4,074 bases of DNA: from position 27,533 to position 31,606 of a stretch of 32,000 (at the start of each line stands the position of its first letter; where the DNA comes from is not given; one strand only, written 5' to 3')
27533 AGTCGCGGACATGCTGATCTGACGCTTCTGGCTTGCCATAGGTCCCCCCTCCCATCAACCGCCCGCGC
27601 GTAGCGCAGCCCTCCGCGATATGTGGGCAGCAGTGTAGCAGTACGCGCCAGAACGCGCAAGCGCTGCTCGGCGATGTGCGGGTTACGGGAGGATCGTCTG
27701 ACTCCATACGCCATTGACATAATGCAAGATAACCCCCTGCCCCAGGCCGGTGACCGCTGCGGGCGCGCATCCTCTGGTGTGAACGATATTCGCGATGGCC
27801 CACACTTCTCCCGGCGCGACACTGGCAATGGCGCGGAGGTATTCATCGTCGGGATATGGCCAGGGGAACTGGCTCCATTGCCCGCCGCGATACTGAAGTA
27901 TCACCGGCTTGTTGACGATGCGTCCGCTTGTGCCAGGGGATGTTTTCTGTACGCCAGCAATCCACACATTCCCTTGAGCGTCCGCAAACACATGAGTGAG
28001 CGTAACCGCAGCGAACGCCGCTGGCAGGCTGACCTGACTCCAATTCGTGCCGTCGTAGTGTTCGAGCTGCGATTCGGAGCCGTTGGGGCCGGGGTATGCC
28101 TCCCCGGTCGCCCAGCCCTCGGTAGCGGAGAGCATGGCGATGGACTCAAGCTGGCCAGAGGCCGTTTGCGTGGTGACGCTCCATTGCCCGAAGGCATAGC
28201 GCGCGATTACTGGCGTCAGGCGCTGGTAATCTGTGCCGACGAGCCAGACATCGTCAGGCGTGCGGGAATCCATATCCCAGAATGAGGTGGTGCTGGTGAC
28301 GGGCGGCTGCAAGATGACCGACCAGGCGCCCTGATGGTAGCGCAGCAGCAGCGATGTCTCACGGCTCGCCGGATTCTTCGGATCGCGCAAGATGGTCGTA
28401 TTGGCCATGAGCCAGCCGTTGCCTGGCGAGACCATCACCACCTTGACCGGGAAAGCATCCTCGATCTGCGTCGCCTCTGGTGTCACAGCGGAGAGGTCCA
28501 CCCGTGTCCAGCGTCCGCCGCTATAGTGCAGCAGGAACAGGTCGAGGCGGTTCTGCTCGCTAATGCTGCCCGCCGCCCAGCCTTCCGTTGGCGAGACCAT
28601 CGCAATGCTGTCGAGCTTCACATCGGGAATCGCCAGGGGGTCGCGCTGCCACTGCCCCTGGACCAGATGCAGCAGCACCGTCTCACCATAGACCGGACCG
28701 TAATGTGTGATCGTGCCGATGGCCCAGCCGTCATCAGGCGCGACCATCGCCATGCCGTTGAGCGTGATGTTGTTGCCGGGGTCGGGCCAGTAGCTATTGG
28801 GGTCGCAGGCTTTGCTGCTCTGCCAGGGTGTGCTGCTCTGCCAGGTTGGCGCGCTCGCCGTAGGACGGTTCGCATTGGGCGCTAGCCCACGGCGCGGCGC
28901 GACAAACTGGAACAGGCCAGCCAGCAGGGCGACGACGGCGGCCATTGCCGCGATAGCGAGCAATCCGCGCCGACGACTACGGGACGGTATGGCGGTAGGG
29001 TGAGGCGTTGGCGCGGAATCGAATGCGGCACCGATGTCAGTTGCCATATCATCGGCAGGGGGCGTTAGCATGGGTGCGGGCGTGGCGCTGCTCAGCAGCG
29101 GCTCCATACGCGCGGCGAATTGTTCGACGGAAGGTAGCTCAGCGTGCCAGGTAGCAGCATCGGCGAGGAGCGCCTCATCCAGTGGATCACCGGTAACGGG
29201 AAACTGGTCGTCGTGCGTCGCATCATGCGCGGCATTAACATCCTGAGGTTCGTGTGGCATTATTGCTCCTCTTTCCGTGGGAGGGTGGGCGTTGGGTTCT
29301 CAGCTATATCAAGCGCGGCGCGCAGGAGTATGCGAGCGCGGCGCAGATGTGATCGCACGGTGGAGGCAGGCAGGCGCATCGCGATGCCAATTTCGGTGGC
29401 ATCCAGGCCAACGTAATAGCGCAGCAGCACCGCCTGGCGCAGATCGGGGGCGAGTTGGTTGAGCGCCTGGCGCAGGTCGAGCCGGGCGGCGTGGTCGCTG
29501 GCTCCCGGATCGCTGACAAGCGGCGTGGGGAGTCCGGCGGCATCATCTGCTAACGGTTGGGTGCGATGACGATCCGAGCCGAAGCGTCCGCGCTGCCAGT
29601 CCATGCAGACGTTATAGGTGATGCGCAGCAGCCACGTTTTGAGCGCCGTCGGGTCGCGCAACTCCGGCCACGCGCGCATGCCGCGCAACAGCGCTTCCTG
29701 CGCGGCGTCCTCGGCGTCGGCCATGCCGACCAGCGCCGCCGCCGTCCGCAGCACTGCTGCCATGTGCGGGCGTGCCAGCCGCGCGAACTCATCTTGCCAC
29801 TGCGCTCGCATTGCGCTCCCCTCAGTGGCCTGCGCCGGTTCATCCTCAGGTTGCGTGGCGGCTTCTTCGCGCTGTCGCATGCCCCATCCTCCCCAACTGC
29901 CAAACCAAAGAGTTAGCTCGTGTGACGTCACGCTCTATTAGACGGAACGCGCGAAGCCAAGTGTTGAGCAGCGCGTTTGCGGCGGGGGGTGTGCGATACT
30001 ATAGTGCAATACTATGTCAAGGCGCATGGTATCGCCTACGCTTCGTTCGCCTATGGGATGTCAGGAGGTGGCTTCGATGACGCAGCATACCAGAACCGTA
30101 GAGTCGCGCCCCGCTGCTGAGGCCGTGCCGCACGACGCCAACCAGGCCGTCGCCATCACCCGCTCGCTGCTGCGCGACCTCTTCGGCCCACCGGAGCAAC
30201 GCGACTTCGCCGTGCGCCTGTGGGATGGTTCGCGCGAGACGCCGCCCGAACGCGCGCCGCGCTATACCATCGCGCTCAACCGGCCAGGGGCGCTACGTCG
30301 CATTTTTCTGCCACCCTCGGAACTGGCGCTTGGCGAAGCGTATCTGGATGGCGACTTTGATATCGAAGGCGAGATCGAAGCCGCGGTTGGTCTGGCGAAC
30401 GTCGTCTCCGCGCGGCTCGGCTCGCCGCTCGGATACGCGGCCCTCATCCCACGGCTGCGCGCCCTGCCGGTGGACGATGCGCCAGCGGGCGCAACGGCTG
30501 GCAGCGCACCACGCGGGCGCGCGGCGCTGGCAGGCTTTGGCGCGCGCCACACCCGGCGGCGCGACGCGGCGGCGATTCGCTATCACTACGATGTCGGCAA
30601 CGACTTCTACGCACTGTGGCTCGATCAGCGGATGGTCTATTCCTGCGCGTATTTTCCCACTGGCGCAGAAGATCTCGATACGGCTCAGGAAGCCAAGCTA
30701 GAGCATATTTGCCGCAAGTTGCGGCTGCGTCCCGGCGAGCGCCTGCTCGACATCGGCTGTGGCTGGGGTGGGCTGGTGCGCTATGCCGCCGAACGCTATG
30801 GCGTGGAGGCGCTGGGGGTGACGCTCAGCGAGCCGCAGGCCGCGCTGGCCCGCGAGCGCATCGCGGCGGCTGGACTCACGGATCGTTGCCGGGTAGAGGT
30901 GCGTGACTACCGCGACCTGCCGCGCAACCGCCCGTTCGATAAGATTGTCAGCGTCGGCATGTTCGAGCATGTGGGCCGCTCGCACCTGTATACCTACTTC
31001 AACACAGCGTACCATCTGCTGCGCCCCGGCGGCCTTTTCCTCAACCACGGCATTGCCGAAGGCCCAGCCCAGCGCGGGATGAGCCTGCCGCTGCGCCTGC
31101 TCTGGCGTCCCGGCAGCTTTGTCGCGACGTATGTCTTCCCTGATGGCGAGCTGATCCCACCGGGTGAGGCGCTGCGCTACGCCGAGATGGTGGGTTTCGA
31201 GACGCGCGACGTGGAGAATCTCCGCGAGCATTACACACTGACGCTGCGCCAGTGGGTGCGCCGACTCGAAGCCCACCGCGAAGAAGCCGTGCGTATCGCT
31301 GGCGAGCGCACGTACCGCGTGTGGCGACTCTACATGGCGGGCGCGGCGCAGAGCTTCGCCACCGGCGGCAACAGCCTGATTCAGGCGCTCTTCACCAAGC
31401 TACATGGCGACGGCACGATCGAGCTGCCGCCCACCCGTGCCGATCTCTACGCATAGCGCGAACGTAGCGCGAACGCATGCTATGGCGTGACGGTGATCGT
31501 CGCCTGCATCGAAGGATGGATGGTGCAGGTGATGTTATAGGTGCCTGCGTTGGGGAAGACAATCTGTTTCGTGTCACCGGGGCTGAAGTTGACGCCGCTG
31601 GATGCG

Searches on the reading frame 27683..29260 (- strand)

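Call 105: search_protein_families(library=pfam, proteins=[window:27683-29260:-], max_evalue=0.001)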
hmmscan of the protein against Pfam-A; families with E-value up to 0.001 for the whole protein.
window:27683-29260:- (525 aa): 1 family
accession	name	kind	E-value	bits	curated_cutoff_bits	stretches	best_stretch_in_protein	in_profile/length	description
PF12768.13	Rax2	-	9.1e-05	22.4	28.8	0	358-413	108-165/254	Rax2 C-terminal beta propeller domain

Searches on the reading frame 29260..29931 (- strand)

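Call 105: search_protein_families(library=pfam, proteins=[window:29260-29931:-], max_evalue=0.001)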
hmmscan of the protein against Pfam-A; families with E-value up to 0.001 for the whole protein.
window:29260-29931:- (223 aa): 4 families
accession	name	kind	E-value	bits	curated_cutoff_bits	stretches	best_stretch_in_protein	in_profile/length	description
PF08281.18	Sigma70_r4_2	-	9e-13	48.1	25.7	1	151-201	2-52/54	Sigma-70, region 4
PF04542.20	Sigma70_r2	-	4e-11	43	24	1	53-114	2-66/71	Sigma-70 region 2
PF04545.22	Sigma70_r4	-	1.7e-07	31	24.1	1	156-204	1-49/50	Sigma-70, region 4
PF07638.17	Sigma70_ECF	-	6.2e-05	23.4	21.1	1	43-207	24-183/185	ECF sigma factor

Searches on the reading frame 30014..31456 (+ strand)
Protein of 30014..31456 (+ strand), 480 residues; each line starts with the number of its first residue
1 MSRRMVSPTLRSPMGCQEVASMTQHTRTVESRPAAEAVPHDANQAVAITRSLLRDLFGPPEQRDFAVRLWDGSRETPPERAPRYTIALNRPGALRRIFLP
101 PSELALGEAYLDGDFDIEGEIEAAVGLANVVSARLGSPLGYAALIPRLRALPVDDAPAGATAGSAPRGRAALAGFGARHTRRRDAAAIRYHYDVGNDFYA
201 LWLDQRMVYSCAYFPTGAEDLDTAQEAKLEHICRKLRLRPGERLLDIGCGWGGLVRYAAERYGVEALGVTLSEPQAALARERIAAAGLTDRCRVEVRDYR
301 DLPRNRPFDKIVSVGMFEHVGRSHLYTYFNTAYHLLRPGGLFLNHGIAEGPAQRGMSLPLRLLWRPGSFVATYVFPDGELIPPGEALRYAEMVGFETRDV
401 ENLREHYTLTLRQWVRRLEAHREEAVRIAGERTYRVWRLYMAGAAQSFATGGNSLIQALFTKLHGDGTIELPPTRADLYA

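Call 105: search_protein_families(library=pfam, proteins=[window:30014-31456:+], max_evalue=0.001)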
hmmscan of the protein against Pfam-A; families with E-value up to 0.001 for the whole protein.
window:30014-31456:+ (480 aa): 9 families
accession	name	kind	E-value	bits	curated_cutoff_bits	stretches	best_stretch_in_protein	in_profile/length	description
PF02353.26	CMAS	-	4.5e-93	312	27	1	180-457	2-272/273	Mycolic acid cyclopropane synthetase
PF13649.12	Methyltransf_25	-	6.4e-18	65.7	27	1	245-340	2-97/97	Methyltransferase domain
PF08242.18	Methyltransf_12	-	1.7e-13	51.6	30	1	245-342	1-98/98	Methyltransferase domain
PF08241.18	Methyltransf_11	-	5.6e-13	49.8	21.2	1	245-343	1-94/95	Methyltransferase domain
PF25371.1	DUF7884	-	6e-10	39.7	27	1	57-125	6-75/90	Domain of unknown function (DUF7884)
PF13489.12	Methyltransf_23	-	5e-09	36.5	27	1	236-343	16-115/164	Methyltransferase domain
PF13847.12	Methyltransf_31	-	2e-08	34.4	27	1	239-343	2-108/145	Methyltransferase domain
PF01728.25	FtsJ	-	3.8e-05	24.1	24.1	1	228-313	8-97/181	FtsJ-like methyltransferase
PF05175.20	MTS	-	9.4e-05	22.5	23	1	219-340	14-134/170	Methyltransferase small domain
